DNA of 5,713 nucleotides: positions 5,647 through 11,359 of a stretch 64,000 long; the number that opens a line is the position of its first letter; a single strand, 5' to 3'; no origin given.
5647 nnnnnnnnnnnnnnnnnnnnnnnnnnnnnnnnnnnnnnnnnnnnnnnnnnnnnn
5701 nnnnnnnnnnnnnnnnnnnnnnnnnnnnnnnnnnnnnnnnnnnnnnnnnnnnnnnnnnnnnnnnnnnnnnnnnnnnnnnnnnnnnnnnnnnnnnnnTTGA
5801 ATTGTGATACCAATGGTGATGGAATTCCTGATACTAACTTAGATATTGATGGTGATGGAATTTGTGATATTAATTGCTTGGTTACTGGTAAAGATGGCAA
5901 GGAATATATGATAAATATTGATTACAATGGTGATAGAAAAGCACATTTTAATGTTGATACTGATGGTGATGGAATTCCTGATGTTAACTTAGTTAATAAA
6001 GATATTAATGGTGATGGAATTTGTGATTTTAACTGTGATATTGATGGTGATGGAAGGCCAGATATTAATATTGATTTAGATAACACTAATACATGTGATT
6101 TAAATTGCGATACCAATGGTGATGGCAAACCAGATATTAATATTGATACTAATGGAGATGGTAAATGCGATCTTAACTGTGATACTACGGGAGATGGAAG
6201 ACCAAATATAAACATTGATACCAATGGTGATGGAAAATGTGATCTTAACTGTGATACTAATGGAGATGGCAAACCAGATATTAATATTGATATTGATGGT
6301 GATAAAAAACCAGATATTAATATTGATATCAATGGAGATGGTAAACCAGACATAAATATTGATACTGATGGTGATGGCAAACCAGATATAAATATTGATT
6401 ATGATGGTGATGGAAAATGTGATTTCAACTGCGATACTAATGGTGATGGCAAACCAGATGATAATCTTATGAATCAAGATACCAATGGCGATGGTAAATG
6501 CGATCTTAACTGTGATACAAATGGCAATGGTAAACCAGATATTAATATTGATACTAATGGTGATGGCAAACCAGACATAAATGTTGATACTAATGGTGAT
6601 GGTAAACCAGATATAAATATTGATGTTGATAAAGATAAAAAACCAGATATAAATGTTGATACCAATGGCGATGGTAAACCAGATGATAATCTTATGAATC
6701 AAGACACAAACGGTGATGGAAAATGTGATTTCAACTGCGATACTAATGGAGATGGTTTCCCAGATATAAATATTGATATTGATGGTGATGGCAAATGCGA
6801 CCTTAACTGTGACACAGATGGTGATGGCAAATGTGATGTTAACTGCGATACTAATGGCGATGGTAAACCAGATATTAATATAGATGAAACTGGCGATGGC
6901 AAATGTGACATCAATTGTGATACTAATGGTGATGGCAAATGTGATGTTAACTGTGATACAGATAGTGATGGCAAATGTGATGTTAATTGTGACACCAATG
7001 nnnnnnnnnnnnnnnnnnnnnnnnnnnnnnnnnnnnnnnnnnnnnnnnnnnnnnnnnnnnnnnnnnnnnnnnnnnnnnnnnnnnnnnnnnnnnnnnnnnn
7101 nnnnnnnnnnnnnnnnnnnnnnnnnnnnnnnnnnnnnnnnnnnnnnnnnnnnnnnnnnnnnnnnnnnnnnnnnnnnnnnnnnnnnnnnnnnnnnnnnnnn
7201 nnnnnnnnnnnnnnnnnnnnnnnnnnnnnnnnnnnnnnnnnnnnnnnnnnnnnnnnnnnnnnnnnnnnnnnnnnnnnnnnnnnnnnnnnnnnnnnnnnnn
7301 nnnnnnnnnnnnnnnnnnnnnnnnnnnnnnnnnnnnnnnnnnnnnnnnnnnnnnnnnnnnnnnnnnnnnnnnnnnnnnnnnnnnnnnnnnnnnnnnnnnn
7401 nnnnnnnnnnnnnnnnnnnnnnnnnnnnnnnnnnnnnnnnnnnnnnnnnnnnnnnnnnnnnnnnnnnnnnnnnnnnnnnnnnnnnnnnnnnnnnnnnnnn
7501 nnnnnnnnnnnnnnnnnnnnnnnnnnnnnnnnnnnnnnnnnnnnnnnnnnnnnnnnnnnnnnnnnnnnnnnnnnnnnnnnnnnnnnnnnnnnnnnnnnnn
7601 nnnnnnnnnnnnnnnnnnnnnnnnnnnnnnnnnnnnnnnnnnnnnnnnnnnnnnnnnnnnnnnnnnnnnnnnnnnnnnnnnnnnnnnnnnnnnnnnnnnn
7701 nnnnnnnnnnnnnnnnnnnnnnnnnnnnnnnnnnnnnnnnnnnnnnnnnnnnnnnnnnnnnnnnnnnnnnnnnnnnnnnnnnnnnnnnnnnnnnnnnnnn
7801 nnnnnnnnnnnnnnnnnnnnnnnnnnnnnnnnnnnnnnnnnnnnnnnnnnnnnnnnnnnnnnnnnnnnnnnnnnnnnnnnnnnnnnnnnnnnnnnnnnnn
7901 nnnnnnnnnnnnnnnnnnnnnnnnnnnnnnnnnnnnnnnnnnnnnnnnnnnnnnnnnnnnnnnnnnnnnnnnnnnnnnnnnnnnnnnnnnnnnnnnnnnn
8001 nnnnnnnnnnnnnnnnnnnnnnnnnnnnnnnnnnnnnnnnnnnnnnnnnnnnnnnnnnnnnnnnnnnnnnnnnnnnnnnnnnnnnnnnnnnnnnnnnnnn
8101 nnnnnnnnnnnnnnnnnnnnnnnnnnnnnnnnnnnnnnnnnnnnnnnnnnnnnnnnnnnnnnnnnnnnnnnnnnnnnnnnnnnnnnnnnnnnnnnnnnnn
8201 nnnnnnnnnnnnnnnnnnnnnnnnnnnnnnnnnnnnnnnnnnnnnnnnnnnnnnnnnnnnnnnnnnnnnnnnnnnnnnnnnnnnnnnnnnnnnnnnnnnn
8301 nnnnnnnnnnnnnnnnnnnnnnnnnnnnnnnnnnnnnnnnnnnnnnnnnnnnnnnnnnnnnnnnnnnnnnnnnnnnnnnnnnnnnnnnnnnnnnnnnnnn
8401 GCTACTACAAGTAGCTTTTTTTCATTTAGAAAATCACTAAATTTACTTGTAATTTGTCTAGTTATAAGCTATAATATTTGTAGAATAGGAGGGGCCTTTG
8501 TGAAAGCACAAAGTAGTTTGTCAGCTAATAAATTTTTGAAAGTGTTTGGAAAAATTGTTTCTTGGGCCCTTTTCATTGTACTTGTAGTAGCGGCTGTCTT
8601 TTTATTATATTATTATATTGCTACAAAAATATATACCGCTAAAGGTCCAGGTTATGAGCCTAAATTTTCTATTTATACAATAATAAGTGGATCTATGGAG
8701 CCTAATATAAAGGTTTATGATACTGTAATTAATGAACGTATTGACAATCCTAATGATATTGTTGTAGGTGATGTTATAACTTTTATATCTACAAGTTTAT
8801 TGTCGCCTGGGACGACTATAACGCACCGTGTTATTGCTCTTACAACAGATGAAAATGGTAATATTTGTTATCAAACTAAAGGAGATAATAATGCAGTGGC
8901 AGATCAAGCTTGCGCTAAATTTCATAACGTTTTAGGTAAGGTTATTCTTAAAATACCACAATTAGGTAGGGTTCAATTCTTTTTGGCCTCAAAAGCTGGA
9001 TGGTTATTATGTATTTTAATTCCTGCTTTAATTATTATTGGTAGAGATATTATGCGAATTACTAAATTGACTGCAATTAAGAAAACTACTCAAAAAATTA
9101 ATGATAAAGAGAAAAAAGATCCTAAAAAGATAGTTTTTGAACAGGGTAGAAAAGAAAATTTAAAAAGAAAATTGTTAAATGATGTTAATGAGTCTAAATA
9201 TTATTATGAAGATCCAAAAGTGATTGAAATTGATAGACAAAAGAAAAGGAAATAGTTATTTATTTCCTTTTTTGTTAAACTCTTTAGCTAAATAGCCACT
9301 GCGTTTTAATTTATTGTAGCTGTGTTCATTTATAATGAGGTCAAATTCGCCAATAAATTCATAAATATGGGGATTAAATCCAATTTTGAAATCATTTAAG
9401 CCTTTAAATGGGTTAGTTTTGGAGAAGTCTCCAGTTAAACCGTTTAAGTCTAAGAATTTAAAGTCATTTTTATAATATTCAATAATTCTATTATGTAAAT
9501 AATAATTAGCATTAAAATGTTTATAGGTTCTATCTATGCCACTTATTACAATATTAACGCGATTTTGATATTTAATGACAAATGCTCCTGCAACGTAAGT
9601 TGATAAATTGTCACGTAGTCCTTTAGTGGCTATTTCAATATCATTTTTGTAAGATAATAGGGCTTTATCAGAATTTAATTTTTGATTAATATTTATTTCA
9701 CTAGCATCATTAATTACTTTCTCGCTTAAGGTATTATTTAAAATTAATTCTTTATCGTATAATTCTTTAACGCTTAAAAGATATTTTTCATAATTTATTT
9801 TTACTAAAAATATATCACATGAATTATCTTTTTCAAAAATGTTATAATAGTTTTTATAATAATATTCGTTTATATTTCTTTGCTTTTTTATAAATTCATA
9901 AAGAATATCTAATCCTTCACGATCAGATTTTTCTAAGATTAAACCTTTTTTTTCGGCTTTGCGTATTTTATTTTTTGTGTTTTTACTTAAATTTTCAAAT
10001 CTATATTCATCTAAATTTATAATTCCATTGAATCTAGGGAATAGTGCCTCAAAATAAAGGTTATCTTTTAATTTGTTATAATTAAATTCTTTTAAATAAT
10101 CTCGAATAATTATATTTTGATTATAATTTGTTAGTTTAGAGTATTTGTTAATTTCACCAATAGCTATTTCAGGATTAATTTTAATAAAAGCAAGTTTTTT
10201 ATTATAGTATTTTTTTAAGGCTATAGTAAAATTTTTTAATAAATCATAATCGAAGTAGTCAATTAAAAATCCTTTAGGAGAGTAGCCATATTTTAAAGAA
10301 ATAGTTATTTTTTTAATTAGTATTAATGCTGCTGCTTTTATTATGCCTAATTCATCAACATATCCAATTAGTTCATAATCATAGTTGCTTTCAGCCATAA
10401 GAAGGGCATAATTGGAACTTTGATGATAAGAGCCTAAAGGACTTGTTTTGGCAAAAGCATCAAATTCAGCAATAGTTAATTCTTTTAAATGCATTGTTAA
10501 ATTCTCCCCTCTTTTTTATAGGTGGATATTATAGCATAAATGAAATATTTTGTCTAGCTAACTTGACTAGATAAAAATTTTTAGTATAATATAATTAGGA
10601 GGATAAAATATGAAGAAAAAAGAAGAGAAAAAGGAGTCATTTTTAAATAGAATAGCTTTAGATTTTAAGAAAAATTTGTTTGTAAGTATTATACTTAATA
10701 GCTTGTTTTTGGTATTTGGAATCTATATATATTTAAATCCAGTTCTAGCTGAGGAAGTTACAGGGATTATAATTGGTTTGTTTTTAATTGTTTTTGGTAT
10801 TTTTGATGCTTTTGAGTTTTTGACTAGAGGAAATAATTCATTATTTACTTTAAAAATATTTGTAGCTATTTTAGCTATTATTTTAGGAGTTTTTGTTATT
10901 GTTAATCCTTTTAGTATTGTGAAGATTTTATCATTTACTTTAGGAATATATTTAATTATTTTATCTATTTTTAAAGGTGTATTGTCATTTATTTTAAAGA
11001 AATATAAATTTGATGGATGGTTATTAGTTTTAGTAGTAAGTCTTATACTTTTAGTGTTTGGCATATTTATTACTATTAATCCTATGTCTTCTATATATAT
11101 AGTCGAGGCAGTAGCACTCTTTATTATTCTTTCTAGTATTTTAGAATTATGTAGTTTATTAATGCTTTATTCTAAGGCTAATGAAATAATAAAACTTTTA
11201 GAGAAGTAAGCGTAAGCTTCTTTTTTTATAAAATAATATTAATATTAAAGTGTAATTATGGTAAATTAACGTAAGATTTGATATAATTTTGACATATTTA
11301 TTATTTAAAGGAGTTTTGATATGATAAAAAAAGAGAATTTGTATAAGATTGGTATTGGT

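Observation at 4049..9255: SipW-dependent matrix/fibre locus: two TasA-like proteins, a giant acidic repeat protein and sipW in one co-directional block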

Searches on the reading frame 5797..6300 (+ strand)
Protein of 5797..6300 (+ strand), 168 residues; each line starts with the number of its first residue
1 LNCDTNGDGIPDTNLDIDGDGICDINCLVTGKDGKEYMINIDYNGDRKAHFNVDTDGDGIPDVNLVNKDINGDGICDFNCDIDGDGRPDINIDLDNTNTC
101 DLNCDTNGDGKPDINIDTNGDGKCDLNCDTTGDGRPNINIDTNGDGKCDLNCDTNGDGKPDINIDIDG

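Call 71: search_protein_families(library=pfam, proteins=[window:5797-6300:+], max_evalue=10)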
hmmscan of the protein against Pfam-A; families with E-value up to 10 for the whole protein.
window:5797-6300:+ (168 aa): 10 families
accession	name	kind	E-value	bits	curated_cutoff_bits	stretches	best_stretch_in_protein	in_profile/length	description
PF07679.22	I-set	-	0.00038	20.9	23.7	0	96-115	14-33/90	Immunoglobulin I-set domain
PF01839.29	FG-GAP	-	0.00042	20.6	22.1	4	80-90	8-18/37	FG-GAP repeat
PF17228.7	SGP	-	0.00051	21.3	26.7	2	110-146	14-50/93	Sulphur globule protein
PF13517.12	FG-GAP_3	-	0.00086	20.3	26.9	1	81-90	50-59/61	FG-GAP-like repeat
PF08089.16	Toxin_20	-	0.0035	17.8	25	1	76-88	4-16/39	Huwentoxin-II family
PF00630.25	Filamin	-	0.012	16.8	26.9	1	87-144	50-84/93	Filamin/ABP280 repeat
PF22807.2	TrAA12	-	0.13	11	30.9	2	117-163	390-436/463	TrAA12-like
PF22705.2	C2-set_3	-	0.27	11.7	27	0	111-132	4-25/87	Butyrophilin subfamily 3 member A2-like, Ig-C domain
PF20615.3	DUF6802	-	1.3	9.5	27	2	43-77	7-43/102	Family of unknown function (DUF6802)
PF00066.22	Notch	-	4.4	8.3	21.2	2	120-131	15-26/36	LNR domain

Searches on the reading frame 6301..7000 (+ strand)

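Call 71: search_protein_families(library=pfam, proteins=[window:6301-7000:+], max_evalue=10)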
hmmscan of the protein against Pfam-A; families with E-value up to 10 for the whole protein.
window:6301-7000:+ (233 aa): 9 families
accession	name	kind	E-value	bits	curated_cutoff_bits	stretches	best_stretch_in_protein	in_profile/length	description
PF17228.7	SGP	-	0.00024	22.3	26.7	2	174-213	12-49/93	Sulphur globule protein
PF22807.2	TrAA12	-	0.0025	16.6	30.9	3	183-232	384-431/463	TrAA12-like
PF13517.12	FG-GAP_3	-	0.0036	18.3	26.9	1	9-18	50-59/61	FG-GAP-like repeat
PF01839.29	FG-GAP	-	0.0055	17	22.1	8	9-18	9-18/37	FG-GAP repeat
PF00630.25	Filamin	-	0.011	17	26.9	0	180-229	25-79/93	Filamin/ABP280 repeat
PF22902.2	NOMO1-like_9th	-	0.095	12.9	27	0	5-27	15-39/75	BOS complex subunit NOMO1-like, beta sandwich domain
PF08589.15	ATG43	-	0.23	12.8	25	0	83-122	9-48/98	Autophagy receptor ATG43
PF06891.17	P2_Phage_GpR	-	7.2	7.2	25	0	85-113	84-112/133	P2 phage tail completion protein R (GpR)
PF01238.27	PMI_typeI_C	-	10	6.8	21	0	79-90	31-42/48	Phosphomannose isomerase type I C-terminal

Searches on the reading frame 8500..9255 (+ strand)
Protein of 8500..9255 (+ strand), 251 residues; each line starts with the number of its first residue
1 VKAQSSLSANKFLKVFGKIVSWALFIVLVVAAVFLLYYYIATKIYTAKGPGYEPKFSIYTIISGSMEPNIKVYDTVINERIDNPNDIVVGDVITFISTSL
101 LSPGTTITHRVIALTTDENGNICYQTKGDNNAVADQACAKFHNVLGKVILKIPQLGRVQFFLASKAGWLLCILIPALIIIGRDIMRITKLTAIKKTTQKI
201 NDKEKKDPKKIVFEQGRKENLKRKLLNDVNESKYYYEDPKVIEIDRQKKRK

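Call 3: search_protein_families(library=pfam, proteins=[window:8500-9255:+], max_evalue=0.1)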
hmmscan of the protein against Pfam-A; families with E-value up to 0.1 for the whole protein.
window:8500-9255:+ (251 aa): 1 family
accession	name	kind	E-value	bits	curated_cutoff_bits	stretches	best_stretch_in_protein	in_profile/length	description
PF10502.14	Peptidase_S26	-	0.00066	20.1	22.9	1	56-118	23-84/168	Signal peptidase, peptidase S26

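Call 4: search_protein_families(library=ncbifam, proteins=[window:8500-9255:+], max_evalue=0.1)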
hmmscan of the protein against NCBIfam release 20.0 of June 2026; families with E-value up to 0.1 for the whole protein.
window:8500-9255:+ (251 aa): 4 families
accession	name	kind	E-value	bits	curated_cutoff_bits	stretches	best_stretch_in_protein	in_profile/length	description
TIGR02228.1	sigpep_I_arch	equivalog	1.3e-26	93.3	51.85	1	18-184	5-155/158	signal peptidase I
NF046067.1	SigPepSipWBacil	equivalog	3.2e-26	92.1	190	1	18-206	6-185/189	signal peptidase I SipW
TIGR02227.1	sigpep_I_bact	equivalog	3.2e-05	23.8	47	1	56-118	20-81/162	signal peptidase I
TIGR03638.1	cas1_ECOLI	exception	0.037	13.3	215.6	1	93-124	42-73/269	type I-E CRISPR-associated endonuclease Cas1e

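Call 78: find_related_loci(query=window:8500-9255:+, collection=metagenome_contigs, flank=8000)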
Query window:8500-9255:+ (251 aa) in metagenome_contigs; peptide patterns used: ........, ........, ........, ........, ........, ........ (x = any residue, [..] = any of these).
521 stretches matched a pattern; 299 encode a relative of the query (tblastn E <= 1e-3); the best 80 are kept; 80 distinct loci.
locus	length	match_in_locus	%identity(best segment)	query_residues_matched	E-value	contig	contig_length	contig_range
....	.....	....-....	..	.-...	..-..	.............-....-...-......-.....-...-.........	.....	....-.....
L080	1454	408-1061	51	2-227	1e-73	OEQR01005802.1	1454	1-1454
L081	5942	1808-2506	48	1-221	6e-65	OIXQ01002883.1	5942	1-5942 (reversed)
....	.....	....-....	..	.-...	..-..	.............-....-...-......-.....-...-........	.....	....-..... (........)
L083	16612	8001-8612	52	3-206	2e-63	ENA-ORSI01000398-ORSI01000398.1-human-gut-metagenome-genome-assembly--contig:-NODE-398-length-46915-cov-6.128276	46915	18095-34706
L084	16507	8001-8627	49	8-206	8e-63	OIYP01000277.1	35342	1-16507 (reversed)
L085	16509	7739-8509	43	8-250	1e-62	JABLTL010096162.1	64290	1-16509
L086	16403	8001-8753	44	8-244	1e-62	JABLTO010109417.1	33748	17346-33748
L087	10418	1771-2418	48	9-226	1e-57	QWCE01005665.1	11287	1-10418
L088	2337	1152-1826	49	1-225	3e-58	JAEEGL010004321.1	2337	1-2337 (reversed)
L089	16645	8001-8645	48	9-221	6e-57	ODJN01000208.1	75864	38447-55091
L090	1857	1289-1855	51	9-201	2e-55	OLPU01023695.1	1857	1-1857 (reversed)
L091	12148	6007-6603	41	9-210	1e-48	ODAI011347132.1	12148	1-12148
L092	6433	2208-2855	47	11-225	2e-48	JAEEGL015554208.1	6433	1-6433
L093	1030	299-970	38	1-232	4e-48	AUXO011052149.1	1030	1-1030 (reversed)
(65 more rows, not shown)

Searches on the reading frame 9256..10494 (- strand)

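Call 3: search_protein_families(library=pfam, proteins=[window:9256-10494:-], max_evalue=0.1)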
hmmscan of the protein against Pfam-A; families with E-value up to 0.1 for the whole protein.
window:9256-10494:- (412 aa): 2 families
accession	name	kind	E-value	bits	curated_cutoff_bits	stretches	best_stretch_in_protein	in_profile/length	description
PF02388.22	FemAB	-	7.5e-55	186.8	24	1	6-394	1-399/406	FemAB family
PF13480.13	Acetyltransf_6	-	0.00012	22.7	22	1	299-350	82-134/143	Acetyltransferase (GNAT) domain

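Call 4: search_protein_families(library=ncbifam, proteins=[window:9256-10494:-], max_evalue=0.1)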
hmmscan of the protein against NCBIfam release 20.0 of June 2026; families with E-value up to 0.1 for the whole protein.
window:9256-10494:- (412 aa): 1 family
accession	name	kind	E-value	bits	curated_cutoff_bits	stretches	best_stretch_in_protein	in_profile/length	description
NF047883.1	UAcmpLyAlTFemX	equivalog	2.4e-13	50.1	500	2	7-231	11-236/337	UDP-N-acetylmuramoylpentapeptide-lysine N(6)-alanyltransferase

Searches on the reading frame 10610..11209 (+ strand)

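Call 3: search_protein_families(library=pfam, proteins=[window:10610-11209:+], max_evalue=0.1)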
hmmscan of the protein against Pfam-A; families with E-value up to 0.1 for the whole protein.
window:10610-11209:+ (199 aa): 2 families
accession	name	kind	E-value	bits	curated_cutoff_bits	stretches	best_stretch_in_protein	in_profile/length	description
PF03729.18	DUF308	-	1.1e-14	54.8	25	2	85-154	2-71/73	Short repeat of unknown function (DUF308)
PF21484.3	Chp1-like_PIN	-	0.056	13.8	27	1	106-164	4-60/148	Chromo domain-containing protein 1-like, PIN domain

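Call 4: search_protein_families(library=ncbifam, proteins=[window:10610-11209:+], max_evalue=0.1)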
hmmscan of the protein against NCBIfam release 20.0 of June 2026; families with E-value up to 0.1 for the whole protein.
window:10610-11209:+ (199 aa): 1 family
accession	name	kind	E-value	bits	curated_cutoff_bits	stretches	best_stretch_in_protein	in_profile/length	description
NF007577.0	PRK10209.1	equivalog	6.4e-07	29.3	189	1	19-177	17-177/190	HdeD family acid-resistance protein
